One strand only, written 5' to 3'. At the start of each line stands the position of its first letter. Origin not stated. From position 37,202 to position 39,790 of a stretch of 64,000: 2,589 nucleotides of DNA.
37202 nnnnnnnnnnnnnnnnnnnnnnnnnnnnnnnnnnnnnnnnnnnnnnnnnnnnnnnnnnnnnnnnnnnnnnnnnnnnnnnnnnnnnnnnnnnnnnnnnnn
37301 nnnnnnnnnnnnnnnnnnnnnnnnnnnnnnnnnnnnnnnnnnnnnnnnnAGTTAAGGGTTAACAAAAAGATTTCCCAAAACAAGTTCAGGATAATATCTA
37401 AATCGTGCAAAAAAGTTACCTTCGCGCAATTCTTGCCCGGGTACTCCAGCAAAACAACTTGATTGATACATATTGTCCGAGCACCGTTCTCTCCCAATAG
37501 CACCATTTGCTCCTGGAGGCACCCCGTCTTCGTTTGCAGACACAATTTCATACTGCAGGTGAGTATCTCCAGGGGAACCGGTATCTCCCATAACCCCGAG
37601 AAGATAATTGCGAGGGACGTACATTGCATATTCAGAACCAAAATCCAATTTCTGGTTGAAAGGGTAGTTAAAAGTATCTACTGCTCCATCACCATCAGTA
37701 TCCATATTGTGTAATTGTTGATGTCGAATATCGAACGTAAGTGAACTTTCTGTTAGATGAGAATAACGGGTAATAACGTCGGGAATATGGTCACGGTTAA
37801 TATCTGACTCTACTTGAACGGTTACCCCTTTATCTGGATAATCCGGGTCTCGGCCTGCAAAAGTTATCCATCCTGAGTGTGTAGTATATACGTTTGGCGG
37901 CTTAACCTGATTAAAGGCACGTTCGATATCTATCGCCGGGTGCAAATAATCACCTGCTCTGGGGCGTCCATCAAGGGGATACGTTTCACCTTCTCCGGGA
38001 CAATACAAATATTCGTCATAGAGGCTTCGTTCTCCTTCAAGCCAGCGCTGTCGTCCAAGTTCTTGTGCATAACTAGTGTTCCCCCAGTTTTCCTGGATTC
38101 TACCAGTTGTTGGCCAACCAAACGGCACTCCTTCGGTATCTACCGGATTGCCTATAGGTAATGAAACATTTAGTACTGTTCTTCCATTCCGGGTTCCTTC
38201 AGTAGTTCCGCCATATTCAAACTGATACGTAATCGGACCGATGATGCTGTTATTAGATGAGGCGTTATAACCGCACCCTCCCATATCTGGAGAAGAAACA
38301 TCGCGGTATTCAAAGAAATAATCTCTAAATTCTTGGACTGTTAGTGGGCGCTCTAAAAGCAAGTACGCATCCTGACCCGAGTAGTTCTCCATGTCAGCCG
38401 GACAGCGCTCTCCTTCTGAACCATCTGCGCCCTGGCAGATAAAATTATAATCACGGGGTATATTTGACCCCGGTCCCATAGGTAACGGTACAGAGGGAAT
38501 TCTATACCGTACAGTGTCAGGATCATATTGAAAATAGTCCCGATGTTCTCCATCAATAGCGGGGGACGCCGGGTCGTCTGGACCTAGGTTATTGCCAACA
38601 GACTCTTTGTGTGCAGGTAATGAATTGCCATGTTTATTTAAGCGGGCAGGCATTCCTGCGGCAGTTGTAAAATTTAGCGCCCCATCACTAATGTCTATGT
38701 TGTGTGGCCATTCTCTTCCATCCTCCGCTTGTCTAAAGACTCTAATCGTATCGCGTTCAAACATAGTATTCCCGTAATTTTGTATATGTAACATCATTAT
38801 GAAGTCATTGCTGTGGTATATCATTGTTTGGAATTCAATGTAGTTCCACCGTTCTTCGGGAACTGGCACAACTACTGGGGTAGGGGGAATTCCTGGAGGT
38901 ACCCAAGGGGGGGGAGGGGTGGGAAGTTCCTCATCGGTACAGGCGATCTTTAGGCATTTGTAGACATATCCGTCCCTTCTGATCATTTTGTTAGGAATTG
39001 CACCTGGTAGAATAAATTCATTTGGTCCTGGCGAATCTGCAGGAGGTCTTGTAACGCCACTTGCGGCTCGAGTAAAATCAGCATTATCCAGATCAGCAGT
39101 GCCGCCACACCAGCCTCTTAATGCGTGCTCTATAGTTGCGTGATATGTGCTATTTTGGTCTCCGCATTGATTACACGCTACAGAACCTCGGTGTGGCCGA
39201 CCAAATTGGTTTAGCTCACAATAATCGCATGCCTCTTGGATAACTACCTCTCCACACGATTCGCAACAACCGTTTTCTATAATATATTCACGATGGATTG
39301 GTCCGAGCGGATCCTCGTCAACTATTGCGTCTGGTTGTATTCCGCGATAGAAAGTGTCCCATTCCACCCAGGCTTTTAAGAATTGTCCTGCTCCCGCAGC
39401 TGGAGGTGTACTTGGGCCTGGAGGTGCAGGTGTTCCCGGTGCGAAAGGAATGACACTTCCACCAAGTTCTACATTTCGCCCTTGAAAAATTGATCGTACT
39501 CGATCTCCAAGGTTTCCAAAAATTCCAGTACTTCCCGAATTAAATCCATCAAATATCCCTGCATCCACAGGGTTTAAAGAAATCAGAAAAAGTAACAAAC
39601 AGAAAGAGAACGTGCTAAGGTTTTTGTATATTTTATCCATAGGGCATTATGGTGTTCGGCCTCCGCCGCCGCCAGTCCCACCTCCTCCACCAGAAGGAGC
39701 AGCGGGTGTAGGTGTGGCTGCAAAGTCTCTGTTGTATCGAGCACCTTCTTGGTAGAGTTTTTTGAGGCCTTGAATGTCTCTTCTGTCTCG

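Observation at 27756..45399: Single-strand type IV secretion/conjugation-like cluster with pilins, a VirB6-like giant, VirB3-like, VirB4 and dedicated cell-wall hydrolases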

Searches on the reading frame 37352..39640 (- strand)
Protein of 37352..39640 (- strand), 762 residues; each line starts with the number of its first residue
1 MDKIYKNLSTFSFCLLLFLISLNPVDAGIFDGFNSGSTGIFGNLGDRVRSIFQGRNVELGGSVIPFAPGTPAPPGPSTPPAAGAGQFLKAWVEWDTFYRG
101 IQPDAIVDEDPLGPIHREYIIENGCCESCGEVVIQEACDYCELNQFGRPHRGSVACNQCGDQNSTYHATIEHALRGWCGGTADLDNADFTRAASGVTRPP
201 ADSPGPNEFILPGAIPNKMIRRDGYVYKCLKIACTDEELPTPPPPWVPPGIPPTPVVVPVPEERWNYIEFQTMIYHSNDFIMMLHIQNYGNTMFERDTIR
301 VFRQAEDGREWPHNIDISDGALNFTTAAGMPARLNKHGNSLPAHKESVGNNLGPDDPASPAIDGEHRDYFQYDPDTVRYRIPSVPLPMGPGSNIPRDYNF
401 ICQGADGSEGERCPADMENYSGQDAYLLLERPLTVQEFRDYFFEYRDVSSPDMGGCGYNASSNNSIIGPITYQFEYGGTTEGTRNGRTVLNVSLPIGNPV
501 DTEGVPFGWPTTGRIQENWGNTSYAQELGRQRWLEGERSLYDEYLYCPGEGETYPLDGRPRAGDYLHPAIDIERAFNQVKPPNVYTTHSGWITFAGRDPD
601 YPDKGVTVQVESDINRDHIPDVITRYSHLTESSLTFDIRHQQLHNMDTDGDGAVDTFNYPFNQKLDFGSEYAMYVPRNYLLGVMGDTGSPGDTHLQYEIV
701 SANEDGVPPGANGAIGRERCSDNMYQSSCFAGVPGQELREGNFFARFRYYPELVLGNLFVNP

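Call 4: search_protein_families(library=pfam, max_evalue=0.01, proteins=[window:37352-39640:-])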
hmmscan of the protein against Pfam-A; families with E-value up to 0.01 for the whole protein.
window:37352-39640:- (762 aa): 0 families

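Call 19: search_protein_families(library=ncbifam, max_evalue=0.01, proteins=[window:37352-39640:-])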
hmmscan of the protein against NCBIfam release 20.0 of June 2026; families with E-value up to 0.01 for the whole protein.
window:37352-39640:- (762 aa): 0 families

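Call 20: find_homologous_proteins(query=window:37352-39640:-, max_evalue=0.001)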
Query window:37352-39640:- (762 aa): 26 proteins with E <= 0.001 among 8000 candidates.
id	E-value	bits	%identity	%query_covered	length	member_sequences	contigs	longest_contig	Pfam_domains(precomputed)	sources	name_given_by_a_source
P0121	0.0e+0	1690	94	98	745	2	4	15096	-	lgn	-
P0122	0.0e+0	1527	82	100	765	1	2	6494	-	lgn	-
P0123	0.0e+0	1282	71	99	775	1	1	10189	-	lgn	-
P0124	0.0e+0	1273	70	98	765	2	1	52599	-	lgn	-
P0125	1.8e-270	918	56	100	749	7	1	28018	-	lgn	-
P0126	4.4e-210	718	49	100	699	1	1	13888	PF01551.30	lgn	-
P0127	1.5e-203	697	48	99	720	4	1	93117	-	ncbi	-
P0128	1.1e-183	631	45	99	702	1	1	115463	-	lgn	-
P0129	9.3e-182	624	43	99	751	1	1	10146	PF01551.30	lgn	-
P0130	5.3e-152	526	46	81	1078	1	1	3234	-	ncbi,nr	ncbi:hypothetical protein KC573_02095, partial [candidate division WWE3 bacterium]|nr:hypothetical p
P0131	1.1e-117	413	45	49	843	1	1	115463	-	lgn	-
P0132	8.7e-96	340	34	98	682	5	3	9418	-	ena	-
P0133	9.6e-94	333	34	97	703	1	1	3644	-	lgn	-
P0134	1.4e-92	329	43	46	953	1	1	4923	PF01551.30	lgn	-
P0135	3.5e-91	325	43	42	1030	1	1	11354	PF01551.30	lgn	-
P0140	1.7e-39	154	41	21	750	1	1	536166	-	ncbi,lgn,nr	ncbi:hypothetical protein HGA91_01275 [candidate division WWE3 bacterium]|nr:hypothetical protein [c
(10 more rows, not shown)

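Call 21: find_encoding_contigs(protein=P0127, flank=10000, max_places=1)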
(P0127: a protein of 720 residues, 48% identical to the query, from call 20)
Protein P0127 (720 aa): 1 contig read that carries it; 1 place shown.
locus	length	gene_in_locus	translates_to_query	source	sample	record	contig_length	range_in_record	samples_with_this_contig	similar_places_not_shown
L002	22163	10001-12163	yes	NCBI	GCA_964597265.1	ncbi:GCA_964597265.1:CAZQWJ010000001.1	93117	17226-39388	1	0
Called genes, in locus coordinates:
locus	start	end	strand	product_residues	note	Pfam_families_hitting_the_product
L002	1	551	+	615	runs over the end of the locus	PF02366:PMT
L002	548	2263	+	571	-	PF02366:PMT, PF13231:PMT_2 (weak)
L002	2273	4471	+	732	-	PF10060:DUF2298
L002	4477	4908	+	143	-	PF18895:T4SS_pilin (weak)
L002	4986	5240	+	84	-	-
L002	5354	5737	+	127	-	PF18895:T4SS_pilin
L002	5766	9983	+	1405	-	-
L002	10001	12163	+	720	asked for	-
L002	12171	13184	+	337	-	-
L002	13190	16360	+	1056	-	PF01551:Peptidase_M23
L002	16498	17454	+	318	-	-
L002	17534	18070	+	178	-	PF12666:PrgI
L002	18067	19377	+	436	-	PF13620:CarboxypepD_reg (faint)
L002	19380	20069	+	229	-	PF26593:TraC-like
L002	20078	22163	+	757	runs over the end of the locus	PF03135:CagE_TrbE_VirB (faint), PF01935:DUF87, PF12846:AAA_10, PF19044:P-loop_TraG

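Call 22: find_encoding_contigs(protein=P0128, flank=10000, max_places=1)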
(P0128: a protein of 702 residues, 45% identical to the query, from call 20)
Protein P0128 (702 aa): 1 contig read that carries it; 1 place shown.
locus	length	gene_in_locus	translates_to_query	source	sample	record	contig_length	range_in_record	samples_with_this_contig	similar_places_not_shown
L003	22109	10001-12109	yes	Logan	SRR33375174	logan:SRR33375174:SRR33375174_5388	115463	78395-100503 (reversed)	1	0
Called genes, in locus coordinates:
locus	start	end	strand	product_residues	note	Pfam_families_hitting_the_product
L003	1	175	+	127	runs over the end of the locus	PF18895:T4SS_pilin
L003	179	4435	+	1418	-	-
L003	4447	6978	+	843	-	-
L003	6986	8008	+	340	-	-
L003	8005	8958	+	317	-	PF01551:Peptidase_M23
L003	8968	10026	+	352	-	PF25174:Beta-prop_THOC3 (faint), PF21783:YNCE (faint), PF01436:NHL (faint)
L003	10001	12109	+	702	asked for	-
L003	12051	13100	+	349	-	-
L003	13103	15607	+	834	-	PF00150:Cellulase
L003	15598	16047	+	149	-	-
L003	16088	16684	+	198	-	PF12666:PrgI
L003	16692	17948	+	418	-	-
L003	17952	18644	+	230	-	PF26593:TraC-like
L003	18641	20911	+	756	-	PF01935:DUF87, PF12846:AAA_10, PF19044:P-loop_TraG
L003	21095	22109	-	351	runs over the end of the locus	PF02463:SMC_N, PF13175:AAA_15, PF13476:AAA_23, PF13555:AAA_29 (faint), PF13304:AAA_21 (weak)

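Call 23: find_encoding_contigs(protein=P0125, flank=10000, max_places=1)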
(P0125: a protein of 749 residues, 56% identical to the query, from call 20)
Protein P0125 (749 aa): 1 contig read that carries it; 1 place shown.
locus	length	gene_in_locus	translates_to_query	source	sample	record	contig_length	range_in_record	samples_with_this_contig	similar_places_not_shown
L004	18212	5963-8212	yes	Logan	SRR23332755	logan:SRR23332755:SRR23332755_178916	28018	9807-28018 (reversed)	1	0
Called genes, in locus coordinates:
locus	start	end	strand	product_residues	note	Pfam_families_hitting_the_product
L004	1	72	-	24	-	?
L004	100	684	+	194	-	-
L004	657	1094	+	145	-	PF18895:T4SS_pilin (weak)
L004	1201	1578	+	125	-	PF18895:T4SS_pilin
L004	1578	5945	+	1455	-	-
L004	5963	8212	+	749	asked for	-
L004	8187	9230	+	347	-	-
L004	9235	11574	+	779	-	PF01551:Peptidase_M23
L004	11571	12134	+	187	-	-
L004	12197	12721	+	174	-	PF12666:PrgI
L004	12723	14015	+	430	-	PF13620:CarboxypepD_reg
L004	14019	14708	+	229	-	PF26593:TraC-like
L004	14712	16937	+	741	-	PF03135:CagE_TrbE_VirB (faint), PF01935:DUF87, PF12846:AAA_10 (faint), PF19044:P-loop_TraG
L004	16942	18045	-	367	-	PF02463:SMC_N, PF13175:AAA_15, PF13476:AAA_23, PF13555:AAA_29 (faint), PF13304:AAA_21 (faint)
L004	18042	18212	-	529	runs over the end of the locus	PF08239:SH3_3 (weak)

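Call 31: search_protein_families(library=pfam, max_evalue=5, proteins=[L002:7800-9983:+, L003:2300-4435:+, L004:3699-5945:+])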
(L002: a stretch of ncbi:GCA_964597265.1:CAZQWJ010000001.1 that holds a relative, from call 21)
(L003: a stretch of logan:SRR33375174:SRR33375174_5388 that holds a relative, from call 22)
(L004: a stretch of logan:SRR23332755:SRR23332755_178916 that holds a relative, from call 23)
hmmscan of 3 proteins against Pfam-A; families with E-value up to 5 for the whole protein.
L002:7800-9983:+ (727 aa): 0 families

L003:2300-4435:+ (711 aa): 0 families

L004:3699-5945:+ (748 aa): 0 families

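Call 41: search_solved_structures(query=window:37352-39640:-, max_evalue=1, show_alignments=2)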
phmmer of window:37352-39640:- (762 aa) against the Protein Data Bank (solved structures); distinct sequences matched with E-value up to 1: 0.

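Call 43: search_protein_families(library=pfam, max_evalue=10, proteins=[window:37352-39640:-, P0126, P0129, P0134, L002:13190-16360:+, L004:9235-11574:+, L003:8005-8958:+, L003:13103-15607:+])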
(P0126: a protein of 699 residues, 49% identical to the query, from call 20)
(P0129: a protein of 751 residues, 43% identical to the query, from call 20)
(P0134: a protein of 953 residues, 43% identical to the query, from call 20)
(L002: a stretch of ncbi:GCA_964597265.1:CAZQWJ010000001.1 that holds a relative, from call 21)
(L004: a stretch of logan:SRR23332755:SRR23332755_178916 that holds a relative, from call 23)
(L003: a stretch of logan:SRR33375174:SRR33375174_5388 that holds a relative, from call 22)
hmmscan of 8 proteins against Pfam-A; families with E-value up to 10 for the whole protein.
window:37352-39640:- (762 aa): 1 family
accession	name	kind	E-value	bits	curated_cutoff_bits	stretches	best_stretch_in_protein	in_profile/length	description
PF01551.29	Peptidase_M23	-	0.016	15.8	28.7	1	567-632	3-55/96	Peptidase family M23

P0126 (699 aa): 1 family
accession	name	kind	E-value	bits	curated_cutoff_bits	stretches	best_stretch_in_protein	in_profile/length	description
PF01551.29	Peptidase_M23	-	4.4e-06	27.2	28.7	2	522-590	3-58/96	Peptidase family M23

P0129 (751 aa): 2 families
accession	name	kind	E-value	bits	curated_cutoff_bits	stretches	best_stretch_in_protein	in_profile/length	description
PF01551.29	Peptidase_M23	-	6e-06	26.8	28.7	2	663-699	59-96/96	Peptidase family M23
PF13973.12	DUF4222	-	0.13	12.3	27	1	207-218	30-41/53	Domain of unknown function (DUF4222)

P0134 (953 aa): 3 families
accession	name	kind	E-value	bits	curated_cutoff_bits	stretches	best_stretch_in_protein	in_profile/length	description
PF01551.29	Peptidase_M23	-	5e-06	27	28.7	2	661-723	3-52/96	Peptidase family M23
PF00041.27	fn3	-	0.00037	21.1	25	1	861-926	14-74/84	Fibronectin type III domain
PF21605.3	CRLF2-like_D2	-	0.28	11.7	27.3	1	887-925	36-74/94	Cytokine receptor-like factor 2-like, D2 domain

L002:13190-16360:+ (1056 aa): 1 family
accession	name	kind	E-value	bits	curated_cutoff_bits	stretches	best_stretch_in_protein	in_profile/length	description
PF01551.29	Peptidase_M23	-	1.1e-20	74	28.7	2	669-745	2-73/96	Peptidase family M23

L004:9235-11574:+ (779 aa): 1 family
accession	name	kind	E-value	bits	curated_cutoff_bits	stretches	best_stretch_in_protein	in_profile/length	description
PF01551.29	Peptidase_M23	-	9.2e-24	83.9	28.7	1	415-531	2-96/96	Peptidase family M23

L003:8005-8958:+ (317 aa): 1 family
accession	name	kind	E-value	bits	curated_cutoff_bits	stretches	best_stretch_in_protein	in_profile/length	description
PF01551.29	Peptidase_M23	-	6e-14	52.4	28.7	2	178-253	3-74/96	Peptidase family M23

L003:13103-15607:+ (834 aa): 1 family
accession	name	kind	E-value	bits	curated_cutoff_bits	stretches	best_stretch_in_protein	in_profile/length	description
PF00150.24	Cellulase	-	1.5e-12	48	23.5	1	94-294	12-202/272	Cellulase (glycosyl hydrolase family 5)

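Call 75: predict_structure(alignment_id=A4)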
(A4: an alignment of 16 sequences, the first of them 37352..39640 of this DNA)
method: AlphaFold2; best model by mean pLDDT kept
length: 762 residues; sequences in the alignment: 16
mean_pLDDT: 52.9   pTM: 0.52
mean pLDDT of the five models: 52.9, 50.7, 48.2, 46.7, 45.4
residues with pLDDT >= 90: 0; 70-90: 255; 50-70: 162; < 50: 345
segments of 3 or more residues with pLDDT < 50: 21-84, 361-363, 451-454, 457-464, 498-638, 643-762
pLDDT, mean of each block of 10 residues (from residue 1): 68 71 30 33 34 27 25 31 52 71 77 85 81 81 71 79 77 83 78 65 64 64 85 63 63 60 79 67 77 74 76 74 73 74 78 63 64 78 74 65 56 69 75 82 57 48 54 69 58 54 26 29 27 28 27 31 26 29 28 29 28 28 27 40 44 31 30 33 31 27 28 24 28 31 24 28 24
secondary structure, 60 per line:
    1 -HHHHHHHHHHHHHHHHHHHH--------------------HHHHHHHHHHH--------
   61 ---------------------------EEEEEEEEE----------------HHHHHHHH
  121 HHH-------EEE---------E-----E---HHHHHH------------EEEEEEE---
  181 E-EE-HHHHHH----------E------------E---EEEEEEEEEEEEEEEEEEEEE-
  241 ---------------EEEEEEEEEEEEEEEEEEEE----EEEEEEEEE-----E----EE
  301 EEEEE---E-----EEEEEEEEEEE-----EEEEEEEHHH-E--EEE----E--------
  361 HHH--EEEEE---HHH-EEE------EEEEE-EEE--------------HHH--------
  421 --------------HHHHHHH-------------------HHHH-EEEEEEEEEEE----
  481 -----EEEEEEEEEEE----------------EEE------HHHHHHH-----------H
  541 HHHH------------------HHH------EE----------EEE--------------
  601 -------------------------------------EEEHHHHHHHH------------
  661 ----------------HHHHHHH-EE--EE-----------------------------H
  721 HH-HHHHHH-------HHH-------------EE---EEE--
elements in order (helices of 4 or more, strands of 3 or more residues): H2-21 H42-52 E88-96 H113-123 E131-133 H153-158 E171-177 H186-191 E219-239 E256-275 E280-288 E299-305 E315-325 E331-337 E345-347 E366-370 E378-380 E387-391 E393-395 H435-441 H461-464 E466-476 E486-496 E513-515 H522-528 H540-544 E584-586 E638-640 H641-648 H677-683 H724-729 E758-760

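Call 77: fold_search(model_id=the predicted structure, library=pdb)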
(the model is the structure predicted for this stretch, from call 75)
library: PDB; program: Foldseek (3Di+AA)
matches with E <= 10: 340; with E <= 0.001: 0
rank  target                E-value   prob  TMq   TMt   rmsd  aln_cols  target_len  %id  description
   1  5fk0_A                5.2e-02  0.12  0.06  0.15  24.2       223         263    8  Yeast delta-COP-I mu-homology domain (released 2015-11-11)
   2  4iyc_C                6.2e-02  0.02  0.05  0.10  29.9       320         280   12  Structure of the T244A mutant of the PANTON-VALENTINE LEUCOCIDIN component from STAPHYLOCOCCUS AUREUS (released 2014-01-29)
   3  4iya                  6.2e-02  0.02  0.05  0.10  31.3       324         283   11  Structure of the Y250A mutant of the PANTON-VALENTINE LEUCOCIDIN S component from STAPHYLOCOCCUS AUREUS (released 2014-01-29)
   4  7vnn_A                8.7e-02  0.11  0.08  0.09  12.0       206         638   11  Complex structure of Clostridioides difficile enzymatic component (CDTa) and binding component (CDTb) pore with long s (released 2022-10-26)
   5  9uco_C                8.7e-02  0.10  0.09  0.16  33.5       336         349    9  Cryo-EM structure of ADGRE1-beta arrestin1-scFv30 complex (released 2026-04-08)
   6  6klo_A                9.2e-02  0.10  0.08  0.13  14.9       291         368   10  Complex structure of Iota toxin enzymatic component (Ia) and binding component (Ib) pore with short stem (released 2020-01-15)
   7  8yrm_A                9.2e-02  0.08  0.08  0.10  15.4       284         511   10  Iota toxin Ib pore serine-clamp mutant (released 2025-03-26)
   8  6pwc_A                9.8e-02  0.11  0.09  0.16  21.1       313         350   10  A complex structure of arrestin-2 bound to neurotensin receptor 1 (released 2019-12-04)
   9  5fjw_A                1.0e-01  0.06  0.06  0.15  26.9       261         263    9  Yeast delta-COP-I mu-homology domain complexed with Dsl1 WxWx(MSE) peptide (released 2015-11-11)
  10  8zyt_B                1.1e-01  0.07  0.10  0.16  20.1       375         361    9  Cryo-EM structure of neurotensin receptor 1 in complex with beta-arrestin1 and SBI-553 (complex 3) (released 2025-04-09)
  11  8ekk_A                1.2e-01  0.08  0.06  0.08  13.1       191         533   10  Clostridioides difficile binary toxin translocase CDTb wild-type after calcium depletion from receptor binding domain  (released 2023-09-27)
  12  7vnj_D                1.3e-01  0.07  0.08  0.10  14.6       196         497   12  Complex structure of Clostridioides difficile enzymatic component (CDTa) and binding component (CDTb) pore with short  (released 2022-10-26)
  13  3p2d_B                1.4e-01  0.08  0.08  0.16  30.7       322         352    8  Crystal structure of arrestin-3 reveals the basis of the difference in receptor binding between two non-visual subtype (released 2011-01-26)
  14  2wob_A                1.4e-01  0.05  0.04  0.16  15.7       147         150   16  3b' carbohydrate-binding module from the Cel9V glycoside hydrolase from Clostridium thermocellum. Orthorhombic structu (released 2009-12-29)
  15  8go9_A                1.5e-01  0.07  0.09  0.15  24.1       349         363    8  Structure of beta-arrestin2 in complex with a phosphopeptide corresponding to the human Atypical chemokine receptor 2, (released 2023-12-27)
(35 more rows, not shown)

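Call 82: find_encoding_contigs(protein=P0131, flank=10000, max_places=1)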
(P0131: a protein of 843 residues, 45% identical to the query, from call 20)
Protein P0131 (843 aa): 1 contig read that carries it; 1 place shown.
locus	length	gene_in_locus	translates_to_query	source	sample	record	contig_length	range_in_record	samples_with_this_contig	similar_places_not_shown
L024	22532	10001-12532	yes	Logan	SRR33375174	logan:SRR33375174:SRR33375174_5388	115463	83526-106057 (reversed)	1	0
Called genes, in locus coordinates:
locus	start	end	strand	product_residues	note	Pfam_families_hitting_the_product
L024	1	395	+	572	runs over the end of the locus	PF02366:PMT, PF13231:PMT_2 (weak)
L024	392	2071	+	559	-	PF02366:PMT, PF13231:PMT_2 (weak)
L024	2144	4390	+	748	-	PF10060:DUF2298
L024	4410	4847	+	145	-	PF18895:T4SS_pilin (weak)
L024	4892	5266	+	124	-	-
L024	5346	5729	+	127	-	PF18895:T4SS_pilin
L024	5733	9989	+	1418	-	-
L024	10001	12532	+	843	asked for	-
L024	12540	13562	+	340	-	-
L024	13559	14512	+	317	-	PF01551:Peptidase_M23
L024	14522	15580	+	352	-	PF25174:Beta-prop_THOC3 (faint), PF21783:YNCE (faint), PF01436:NHL (faint)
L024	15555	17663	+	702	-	-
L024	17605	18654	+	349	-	-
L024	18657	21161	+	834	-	PF00150:Cellulase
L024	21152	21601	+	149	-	-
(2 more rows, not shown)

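Call 83: find_encoding_contigs(protein=P0140, flank=10000, max_places=1)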
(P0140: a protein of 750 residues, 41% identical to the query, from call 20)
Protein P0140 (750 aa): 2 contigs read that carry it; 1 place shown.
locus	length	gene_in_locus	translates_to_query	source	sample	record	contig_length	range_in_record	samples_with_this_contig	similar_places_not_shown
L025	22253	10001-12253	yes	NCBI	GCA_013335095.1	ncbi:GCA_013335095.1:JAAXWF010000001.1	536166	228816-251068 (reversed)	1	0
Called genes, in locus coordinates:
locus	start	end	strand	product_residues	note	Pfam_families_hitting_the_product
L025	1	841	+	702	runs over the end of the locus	PF00009:GTP_EFTU, PF22042:EF-G_D2, PF03144:GTP_EFTU_D2, PF14492:EFG_III, PF16658:RF3_C (weak), PF03764:EFG_IV, PF00679:EFG_C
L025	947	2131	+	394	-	PF00009:GTP_EFTU, PF03144:GTP_EFTU_D2, PF03143:GTP_EFTU_D3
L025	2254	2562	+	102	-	PF00338:Ribosomal_S10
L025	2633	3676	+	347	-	PF01547:SBP_bac_1, PF13531:SBP_bac_11, PF13416:SBP_bac_8, PF13343:SBP_bac_6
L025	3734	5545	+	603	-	PF01411:tRNA-synt_2c, PF07973:tRNA_SAD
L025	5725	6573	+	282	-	-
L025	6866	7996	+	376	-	PF11104:PilM_2 (faint), PF06723:MreB_Mbl (faint), PF14450:FtsA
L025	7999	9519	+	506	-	-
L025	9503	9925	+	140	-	PF03652:RuvX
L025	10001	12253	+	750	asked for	-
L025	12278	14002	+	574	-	PF01551:Peptidase_M23 (faint)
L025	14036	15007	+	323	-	-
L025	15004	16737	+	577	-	-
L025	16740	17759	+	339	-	-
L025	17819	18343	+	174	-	-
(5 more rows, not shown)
